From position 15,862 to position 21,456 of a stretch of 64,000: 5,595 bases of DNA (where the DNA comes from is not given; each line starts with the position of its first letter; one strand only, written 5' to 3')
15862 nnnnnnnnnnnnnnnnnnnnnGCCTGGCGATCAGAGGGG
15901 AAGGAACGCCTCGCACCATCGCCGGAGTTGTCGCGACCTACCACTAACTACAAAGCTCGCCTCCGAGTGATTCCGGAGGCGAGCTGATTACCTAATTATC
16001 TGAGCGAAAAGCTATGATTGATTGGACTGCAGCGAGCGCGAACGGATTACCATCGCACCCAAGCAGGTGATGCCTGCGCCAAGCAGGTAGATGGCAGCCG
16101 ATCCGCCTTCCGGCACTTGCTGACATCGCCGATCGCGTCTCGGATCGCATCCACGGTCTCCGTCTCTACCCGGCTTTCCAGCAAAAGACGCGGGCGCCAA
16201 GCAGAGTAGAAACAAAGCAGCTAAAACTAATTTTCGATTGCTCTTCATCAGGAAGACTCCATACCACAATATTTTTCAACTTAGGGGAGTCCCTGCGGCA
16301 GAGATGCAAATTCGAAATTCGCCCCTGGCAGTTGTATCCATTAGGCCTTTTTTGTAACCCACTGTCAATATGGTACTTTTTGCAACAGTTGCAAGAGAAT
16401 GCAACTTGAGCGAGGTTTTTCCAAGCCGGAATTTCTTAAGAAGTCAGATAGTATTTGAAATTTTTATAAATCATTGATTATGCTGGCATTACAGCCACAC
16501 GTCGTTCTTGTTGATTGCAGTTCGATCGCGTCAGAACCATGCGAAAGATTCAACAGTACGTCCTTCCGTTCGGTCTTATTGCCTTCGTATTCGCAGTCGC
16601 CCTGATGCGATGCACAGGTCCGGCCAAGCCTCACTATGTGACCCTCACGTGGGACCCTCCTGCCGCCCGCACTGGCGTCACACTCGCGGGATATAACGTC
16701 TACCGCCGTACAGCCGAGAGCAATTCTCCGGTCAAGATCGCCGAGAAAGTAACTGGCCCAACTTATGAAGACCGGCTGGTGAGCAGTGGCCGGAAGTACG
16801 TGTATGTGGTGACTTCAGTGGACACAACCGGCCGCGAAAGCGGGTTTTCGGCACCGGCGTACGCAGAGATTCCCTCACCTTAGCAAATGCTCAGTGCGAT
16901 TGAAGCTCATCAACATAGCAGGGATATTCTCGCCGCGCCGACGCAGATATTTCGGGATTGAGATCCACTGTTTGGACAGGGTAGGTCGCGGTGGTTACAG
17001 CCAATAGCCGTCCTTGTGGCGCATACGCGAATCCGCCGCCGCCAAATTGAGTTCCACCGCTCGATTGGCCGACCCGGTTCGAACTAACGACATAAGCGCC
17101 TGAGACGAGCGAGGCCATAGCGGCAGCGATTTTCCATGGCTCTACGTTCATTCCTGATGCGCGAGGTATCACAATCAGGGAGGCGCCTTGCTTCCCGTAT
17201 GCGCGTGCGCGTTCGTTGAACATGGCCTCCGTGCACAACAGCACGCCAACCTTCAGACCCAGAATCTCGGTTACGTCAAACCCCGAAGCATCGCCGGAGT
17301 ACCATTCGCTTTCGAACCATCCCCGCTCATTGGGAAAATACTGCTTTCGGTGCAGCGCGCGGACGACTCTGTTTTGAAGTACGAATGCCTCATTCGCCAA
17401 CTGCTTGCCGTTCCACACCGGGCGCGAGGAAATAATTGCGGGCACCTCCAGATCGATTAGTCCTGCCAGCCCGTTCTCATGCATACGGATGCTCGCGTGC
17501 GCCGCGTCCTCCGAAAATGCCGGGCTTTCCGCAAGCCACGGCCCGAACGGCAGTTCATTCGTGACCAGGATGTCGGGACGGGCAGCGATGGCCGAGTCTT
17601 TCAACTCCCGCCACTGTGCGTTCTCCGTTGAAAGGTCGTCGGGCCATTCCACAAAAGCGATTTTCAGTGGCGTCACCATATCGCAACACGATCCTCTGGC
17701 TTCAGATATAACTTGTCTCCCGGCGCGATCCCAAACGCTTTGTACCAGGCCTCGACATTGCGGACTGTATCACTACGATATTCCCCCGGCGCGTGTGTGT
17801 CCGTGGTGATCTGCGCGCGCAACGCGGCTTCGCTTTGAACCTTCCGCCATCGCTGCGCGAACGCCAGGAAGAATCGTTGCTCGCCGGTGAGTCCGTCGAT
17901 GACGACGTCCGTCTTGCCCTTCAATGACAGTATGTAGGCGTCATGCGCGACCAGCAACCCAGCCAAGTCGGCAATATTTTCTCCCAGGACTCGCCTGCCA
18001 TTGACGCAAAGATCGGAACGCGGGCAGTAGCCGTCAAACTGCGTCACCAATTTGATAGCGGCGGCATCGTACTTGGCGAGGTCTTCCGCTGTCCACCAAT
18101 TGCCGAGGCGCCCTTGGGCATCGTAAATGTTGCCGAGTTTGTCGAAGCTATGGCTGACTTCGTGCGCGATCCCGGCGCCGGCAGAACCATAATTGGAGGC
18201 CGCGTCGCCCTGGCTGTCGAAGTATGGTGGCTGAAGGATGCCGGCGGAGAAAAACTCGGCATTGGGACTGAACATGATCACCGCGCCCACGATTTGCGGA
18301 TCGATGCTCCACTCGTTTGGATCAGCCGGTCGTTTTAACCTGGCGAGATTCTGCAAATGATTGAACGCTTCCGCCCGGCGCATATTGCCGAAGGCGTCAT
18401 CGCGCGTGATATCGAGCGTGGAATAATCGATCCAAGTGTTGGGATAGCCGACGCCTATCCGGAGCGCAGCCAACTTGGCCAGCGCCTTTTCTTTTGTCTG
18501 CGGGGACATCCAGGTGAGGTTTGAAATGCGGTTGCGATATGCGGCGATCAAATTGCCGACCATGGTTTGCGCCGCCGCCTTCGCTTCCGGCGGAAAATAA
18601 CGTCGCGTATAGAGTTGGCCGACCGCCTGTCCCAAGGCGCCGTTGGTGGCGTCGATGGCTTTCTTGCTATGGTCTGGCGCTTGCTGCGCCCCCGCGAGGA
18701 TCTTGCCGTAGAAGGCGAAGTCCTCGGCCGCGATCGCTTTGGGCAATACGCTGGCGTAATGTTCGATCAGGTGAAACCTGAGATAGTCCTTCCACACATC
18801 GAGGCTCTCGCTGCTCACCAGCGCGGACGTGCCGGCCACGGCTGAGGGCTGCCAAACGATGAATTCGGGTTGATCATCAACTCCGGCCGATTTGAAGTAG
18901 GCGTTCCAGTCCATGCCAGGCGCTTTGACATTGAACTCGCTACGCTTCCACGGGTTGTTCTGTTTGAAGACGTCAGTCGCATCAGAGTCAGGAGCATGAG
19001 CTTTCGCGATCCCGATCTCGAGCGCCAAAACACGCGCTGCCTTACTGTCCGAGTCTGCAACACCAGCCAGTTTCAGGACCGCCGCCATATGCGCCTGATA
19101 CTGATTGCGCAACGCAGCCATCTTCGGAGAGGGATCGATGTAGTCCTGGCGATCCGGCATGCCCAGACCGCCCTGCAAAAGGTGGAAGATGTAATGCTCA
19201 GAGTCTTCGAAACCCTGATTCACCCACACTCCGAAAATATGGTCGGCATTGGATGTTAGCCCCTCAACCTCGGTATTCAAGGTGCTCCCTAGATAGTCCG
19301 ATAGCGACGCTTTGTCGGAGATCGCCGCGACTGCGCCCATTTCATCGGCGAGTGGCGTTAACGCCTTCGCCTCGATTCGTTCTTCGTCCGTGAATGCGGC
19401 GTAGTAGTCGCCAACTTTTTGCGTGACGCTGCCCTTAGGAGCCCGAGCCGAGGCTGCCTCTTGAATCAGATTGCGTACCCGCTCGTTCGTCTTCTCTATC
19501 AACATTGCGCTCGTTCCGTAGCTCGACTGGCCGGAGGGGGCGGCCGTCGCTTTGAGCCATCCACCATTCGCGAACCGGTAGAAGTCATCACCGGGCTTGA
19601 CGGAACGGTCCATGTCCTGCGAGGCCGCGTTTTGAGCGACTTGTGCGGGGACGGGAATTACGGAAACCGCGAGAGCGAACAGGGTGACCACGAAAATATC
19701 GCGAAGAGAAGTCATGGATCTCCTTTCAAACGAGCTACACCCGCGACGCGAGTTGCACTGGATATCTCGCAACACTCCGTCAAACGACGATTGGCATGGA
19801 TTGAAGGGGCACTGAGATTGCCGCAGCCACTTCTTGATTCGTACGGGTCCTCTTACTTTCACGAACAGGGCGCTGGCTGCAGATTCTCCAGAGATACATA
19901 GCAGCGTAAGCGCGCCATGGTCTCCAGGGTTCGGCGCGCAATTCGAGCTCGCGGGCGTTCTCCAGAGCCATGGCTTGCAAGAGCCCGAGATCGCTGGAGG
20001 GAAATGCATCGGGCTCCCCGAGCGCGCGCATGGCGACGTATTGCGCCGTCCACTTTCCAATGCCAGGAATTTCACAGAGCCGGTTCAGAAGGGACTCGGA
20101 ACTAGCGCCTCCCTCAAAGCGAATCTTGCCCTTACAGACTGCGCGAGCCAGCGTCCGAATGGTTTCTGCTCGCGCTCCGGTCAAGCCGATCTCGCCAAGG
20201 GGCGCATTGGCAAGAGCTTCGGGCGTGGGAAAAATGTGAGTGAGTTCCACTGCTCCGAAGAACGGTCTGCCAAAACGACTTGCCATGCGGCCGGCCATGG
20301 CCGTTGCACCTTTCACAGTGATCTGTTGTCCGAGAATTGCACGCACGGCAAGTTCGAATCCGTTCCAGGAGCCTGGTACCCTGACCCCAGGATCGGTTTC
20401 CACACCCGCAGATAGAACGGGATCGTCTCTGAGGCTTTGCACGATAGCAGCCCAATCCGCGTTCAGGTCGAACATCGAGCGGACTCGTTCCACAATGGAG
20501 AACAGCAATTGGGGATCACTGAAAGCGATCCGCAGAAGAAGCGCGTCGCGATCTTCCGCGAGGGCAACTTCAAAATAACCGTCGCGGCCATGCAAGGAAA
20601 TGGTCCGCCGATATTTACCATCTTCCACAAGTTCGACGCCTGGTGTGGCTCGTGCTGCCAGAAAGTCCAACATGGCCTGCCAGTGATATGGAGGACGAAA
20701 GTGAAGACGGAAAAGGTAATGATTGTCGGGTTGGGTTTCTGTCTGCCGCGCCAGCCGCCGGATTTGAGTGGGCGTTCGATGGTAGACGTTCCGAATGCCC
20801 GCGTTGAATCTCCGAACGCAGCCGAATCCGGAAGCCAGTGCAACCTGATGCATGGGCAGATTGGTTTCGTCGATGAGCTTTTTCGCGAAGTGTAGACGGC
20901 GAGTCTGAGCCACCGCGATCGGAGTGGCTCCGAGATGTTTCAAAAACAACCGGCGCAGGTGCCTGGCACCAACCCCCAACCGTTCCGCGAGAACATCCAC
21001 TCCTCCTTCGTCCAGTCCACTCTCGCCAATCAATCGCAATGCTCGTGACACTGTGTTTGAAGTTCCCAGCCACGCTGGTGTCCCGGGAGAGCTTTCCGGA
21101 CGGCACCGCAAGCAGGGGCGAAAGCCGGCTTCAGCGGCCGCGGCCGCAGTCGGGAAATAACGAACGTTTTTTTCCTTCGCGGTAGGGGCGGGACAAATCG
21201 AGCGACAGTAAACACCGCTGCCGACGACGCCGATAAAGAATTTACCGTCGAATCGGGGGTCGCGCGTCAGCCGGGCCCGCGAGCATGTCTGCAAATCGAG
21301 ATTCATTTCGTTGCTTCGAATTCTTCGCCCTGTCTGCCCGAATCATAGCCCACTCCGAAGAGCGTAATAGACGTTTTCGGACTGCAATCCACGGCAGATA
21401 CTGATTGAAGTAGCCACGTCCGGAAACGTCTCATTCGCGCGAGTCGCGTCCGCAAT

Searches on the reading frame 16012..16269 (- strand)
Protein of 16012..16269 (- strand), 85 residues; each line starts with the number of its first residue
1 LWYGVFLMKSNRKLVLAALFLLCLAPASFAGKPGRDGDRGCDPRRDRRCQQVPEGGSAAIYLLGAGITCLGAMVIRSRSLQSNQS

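Call 26: search_protein_families(library=ncbifam, proteins=[window:16012-16269:-], max_evalue=1)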
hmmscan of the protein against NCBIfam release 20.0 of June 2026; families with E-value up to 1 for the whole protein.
window:16012-16269:- (85 aa): 0 families

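Call 36: search_protein_families(library=pfam, proteins=[window:16015-16248:-], max_evalue=10)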
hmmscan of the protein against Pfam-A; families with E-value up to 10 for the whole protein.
seq(78 aa): 0 families

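Call 52: find_homologous_proteins(query=window:16015-16248:-, max_evalue=0.01)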
Query seq(78 aa) (78 aa): 204 proteins with E <= 0.01 among 205 candidates; the best 120 are listed.
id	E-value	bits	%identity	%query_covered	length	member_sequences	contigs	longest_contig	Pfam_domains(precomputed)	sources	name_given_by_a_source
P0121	2.7e-38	146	86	100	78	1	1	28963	-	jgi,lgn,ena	jgi:hypothetical protein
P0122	1.3e-37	144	87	100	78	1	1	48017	-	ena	-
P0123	1.6e-35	137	87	100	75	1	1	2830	-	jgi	jgi:hypothetical protein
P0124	3.1e-33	130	83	100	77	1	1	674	-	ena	-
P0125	2.0e-31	124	79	100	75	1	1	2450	-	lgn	-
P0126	4.3e-31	123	78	100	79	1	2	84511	-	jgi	-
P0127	4.5e-31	123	75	77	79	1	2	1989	-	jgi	jgi:hypothetical protein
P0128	3.7e-30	120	74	95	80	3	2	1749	-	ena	-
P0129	1.2e-29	119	68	100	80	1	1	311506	-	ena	-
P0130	1.7e-29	118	79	78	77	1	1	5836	-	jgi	jgi:hypothetical protein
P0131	2.3e-29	118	73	100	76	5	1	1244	-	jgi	-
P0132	7.9e-29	116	80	100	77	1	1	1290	-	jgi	jgi:hypothetical protein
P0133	8.5e-29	116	77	100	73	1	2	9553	-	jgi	jgi:hypothetical protein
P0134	9.4e-29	116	77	100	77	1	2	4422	-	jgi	jgi:hypothetical protein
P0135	4.0e-28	114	75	96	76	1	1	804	-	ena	-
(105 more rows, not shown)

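Call 79: search_protein_representatives(alignment_id=A2)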
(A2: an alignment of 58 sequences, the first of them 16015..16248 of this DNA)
Query: 58 sequences, 78 profile positions. Proteins with E-value up to 0.001 (for the whole library): 298; up to 1e-10: 76; up to 1e-30: 1. The best 150 are listed.
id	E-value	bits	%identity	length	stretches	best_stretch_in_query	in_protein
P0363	1.5e-33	130.7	-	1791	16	19-60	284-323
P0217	3.7e-30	119.8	-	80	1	1-77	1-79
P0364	3.1e-29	116.8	-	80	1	1-78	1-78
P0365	3.5e-28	113.5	-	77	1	1-76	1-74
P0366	2.1e-25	104.6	-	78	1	1-77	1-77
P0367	5.1e-25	103.3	-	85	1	1-77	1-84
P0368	2.8e-24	101.0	-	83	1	1-78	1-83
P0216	4.5e-24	100.3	-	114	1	1-73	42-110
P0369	5.9e-24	99.9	-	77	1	1-76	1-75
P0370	6.2e-24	99.9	-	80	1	1-76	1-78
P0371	1.9e-23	98.3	-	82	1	3-75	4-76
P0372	5.8e-23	96.7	-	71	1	4-76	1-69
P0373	6.4e-23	96.6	-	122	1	4-77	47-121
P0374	1.9e-22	95.1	-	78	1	1-78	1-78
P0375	1.9e-22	95.1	-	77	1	1-78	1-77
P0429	2.7e-11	59.4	-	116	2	28-73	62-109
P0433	5.2e-11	58.4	-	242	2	19-75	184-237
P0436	8.7e-11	57.7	-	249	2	37-74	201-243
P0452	1.5e-09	53.7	-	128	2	40-73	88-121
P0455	2.8e-09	52.9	-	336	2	43-73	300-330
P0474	1.7e-08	50.4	-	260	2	28-73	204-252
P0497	1.6e-07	47.3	-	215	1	35-73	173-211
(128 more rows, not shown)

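Call 81: search_protein_families(library=ncbifam, proteins=[P0433, P0436, P0455, P0497, P0452, P0429, P0474], max_evalue=10)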
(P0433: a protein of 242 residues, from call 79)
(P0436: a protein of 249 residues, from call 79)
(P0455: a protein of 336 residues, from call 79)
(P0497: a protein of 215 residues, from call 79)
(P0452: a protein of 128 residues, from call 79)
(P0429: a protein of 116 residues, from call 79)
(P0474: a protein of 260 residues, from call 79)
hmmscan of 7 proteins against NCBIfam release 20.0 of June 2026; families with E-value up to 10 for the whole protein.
P0433 (242 aa): 1 family
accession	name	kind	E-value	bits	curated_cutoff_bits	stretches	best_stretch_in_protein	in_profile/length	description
TIGR03028.1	EpsE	equivalog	0.2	10.9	262.65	1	39-127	27-110/239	polysaccharide export protein EpsE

P0436 (249 aa): 0 families

P0455 (336 aa): 1 family
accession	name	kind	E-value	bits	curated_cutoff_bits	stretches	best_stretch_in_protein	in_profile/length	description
TIGR02348.1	GroEL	equivalog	0.12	10.8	582.1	1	109-163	434-488/526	chaperonin GroEL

P0497 (215 aa): 0 families

P0452 (128 aa): 1 family
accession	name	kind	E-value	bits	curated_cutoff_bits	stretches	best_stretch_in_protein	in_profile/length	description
TIGR04200.2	targ_of_XrtJ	subfamily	2.6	7.9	40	1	88-119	23-54/57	PExPT-CTERM protein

P0429 (116 aa): 0 families

P0474 (260 aa): 1 family
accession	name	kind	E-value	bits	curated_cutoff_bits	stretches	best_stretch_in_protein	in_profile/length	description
TIGR02595.1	PEP_CTERM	domain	0.15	13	16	1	224-251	1-23/24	PEP-CTERM sorting domain-containing protein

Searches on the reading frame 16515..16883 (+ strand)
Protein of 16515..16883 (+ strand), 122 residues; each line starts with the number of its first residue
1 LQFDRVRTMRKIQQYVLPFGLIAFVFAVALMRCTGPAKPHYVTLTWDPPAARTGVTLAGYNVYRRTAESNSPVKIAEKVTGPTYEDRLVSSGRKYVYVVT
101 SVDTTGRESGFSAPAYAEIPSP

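Call 26: search_protein_families(library=ncbifam, proteins=[window:16515-16883:+], max_evalue=1)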
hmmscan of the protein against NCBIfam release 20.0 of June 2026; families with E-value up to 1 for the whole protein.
window:16515-16883:+ (122 aa): 1 family
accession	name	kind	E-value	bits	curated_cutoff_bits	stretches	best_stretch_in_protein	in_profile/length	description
NF041611.1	exoglucan_CbhB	equivalog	4.3e-05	21.7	1950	1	41-114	816-881/997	exoglucanase CbhB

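Call 36: search_protein_families(library=pfam, proteins=[window:16515-16883:+], max_evalue=10)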
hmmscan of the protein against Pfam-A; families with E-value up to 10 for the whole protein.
window:16515-16883:+ (122 aa): 3 families
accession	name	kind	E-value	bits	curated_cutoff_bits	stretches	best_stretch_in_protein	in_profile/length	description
PF00041.27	fn3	-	1.3e-05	25.7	25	1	32-116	7-82/84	Fibronectin type III domain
PF25788.1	Ig_Rha78A_N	-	0.02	15.6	27.4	1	43-118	21-100/105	Rha78A-like, N-terminal immunoglobulin domain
PF16794.11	fn3_4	-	0.19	12.1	27.1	1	90-114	77-101/103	Fibronectin-III type domain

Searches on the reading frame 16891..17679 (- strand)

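Call 25: search_protein_families(library=pfam, proteins=[window:16891-17679:-], max_evalue=0.00001)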
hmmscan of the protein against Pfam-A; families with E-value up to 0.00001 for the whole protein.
window:16891-17679:- (262 aa): 1 family
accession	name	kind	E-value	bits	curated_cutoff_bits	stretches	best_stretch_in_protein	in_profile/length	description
PF00795.27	CN_hydrolase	-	1.1e-15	58.1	23.2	1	83-243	80-249/256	Carbon-nitrogen hydrolase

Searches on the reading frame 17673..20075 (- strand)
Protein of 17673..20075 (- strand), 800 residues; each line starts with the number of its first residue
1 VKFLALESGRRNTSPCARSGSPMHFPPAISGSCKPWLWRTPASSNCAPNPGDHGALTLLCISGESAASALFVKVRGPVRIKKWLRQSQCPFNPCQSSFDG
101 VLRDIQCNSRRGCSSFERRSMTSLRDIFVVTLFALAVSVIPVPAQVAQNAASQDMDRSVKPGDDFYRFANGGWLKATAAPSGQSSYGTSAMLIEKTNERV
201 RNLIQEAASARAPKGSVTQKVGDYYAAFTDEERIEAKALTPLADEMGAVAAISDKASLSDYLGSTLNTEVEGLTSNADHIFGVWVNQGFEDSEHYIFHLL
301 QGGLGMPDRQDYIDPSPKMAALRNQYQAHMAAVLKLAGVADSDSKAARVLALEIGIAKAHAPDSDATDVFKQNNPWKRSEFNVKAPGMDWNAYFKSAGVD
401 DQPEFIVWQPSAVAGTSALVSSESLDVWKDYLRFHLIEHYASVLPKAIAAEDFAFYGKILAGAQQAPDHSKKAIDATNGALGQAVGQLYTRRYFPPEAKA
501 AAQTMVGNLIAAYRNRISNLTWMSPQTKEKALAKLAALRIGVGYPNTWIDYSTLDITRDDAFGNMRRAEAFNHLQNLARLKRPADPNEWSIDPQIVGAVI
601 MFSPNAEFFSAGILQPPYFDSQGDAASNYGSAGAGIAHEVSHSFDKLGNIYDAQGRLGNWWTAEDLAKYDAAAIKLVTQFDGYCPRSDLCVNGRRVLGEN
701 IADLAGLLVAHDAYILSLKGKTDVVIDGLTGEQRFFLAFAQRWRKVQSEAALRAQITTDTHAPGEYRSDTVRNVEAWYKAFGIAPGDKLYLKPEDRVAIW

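Call 25: search_protein_families(library=pfam, proteins=[window:17673-20075:-], max_evalue=0.00001)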
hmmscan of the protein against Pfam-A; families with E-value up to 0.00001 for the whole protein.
window:17673-20075:- (800 aa): 2 families
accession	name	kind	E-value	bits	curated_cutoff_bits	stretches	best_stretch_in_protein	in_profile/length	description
PF05649.18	Peptidase_M13_N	-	1.2e-106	357.8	32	1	161-545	1-381/381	Peptidase family M13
PF01431.27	Peptidase_M13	-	1.9e-52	178.4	24.5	1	608-797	12-205/205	Peptidase family M13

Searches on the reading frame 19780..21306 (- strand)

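Call 25: search_protein_families(library=pfam, proteins=[window:19780-21306:-], max_evalue=0.00001)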
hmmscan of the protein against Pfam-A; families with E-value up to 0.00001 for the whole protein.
window:19780-21306:- (508 aa): 4 families
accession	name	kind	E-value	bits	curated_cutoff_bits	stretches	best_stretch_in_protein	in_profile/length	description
PF06029.17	AlkA_N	-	1.5e-38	132.1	26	1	199-315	2-118/118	AlkA N-terminal domain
PF02805.21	Ada_Zn_binding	-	1e-27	96.3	23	1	8-71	2-65/65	Metal binding domain of Ada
PF12833.13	HTH_18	-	1.4e-19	70.6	33.6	1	106-184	1-79/80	Helix-turn-helix domain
PF00730.31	HhH-GPD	-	1.8e-07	31.9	26.2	1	321-446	1-83/108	HhH-GPD superfamily base excision DNA repair protein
